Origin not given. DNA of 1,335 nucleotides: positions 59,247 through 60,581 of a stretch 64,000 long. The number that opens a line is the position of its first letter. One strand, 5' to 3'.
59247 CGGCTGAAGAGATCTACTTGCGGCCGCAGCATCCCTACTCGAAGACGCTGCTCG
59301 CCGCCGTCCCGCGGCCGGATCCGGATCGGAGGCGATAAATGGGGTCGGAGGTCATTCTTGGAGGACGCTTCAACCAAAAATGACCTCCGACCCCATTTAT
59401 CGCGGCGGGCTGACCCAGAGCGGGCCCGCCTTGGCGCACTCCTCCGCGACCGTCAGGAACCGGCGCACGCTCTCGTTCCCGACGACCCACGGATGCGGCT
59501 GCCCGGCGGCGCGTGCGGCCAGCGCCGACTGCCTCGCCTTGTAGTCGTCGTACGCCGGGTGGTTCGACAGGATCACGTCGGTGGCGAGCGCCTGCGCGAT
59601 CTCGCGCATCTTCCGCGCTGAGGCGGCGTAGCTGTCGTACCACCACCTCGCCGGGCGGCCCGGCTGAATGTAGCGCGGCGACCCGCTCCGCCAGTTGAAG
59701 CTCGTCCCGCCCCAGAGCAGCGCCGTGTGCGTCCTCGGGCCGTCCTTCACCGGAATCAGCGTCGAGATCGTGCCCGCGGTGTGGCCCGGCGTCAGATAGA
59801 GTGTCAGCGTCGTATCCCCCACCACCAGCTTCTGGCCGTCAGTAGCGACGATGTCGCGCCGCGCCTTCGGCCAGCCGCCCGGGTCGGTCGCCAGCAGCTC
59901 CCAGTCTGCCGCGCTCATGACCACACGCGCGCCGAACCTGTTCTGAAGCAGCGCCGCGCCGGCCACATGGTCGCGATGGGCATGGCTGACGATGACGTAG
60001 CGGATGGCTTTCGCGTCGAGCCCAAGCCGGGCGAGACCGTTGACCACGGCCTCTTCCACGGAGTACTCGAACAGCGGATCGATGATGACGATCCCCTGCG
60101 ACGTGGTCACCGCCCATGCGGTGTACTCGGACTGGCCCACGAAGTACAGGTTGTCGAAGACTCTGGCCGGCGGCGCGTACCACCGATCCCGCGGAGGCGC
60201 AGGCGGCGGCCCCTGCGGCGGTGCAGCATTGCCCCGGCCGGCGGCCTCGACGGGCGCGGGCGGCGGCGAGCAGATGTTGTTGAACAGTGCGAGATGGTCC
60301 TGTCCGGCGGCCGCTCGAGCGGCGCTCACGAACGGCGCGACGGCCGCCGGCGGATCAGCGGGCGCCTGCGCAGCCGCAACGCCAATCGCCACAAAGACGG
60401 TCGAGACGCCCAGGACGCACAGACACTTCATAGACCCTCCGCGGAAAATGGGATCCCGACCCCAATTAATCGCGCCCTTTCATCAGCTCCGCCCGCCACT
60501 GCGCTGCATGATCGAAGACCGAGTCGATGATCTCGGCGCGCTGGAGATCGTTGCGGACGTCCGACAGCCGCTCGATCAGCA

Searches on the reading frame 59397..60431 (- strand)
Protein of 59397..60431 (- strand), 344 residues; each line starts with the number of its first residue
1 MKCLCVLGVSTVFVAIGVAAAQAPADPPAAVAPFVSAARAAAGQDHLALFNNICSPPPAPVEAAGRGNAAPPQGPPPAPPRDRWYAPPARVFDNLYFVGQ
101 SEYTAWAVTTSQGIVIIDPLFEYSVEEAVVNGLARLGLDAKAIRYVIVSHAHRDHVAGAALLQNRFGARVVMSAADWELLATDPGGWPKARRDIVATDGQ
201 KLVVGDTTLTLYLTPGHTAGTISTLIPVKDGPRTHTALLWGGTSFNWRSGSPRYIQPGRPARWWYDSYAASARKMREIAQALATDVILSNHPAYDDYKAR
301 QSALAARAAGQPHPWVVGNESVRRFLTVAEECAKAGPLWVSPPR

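Call 59: search_protein_families(library=pfam, proteins=[window:59397-60431:-], max_evalue=0.00001)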
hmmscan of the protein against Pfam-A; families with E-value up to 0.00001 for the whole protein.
window:59397-60431:- (344 aa): 1 family
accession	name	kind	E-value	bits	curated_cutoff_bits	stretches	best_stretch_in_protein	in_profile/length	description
PF00753.33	Lactamase_B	-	2.9e-17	63.7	22.7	1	104-227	7-140/196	Metallo-beta-lactamase superfamily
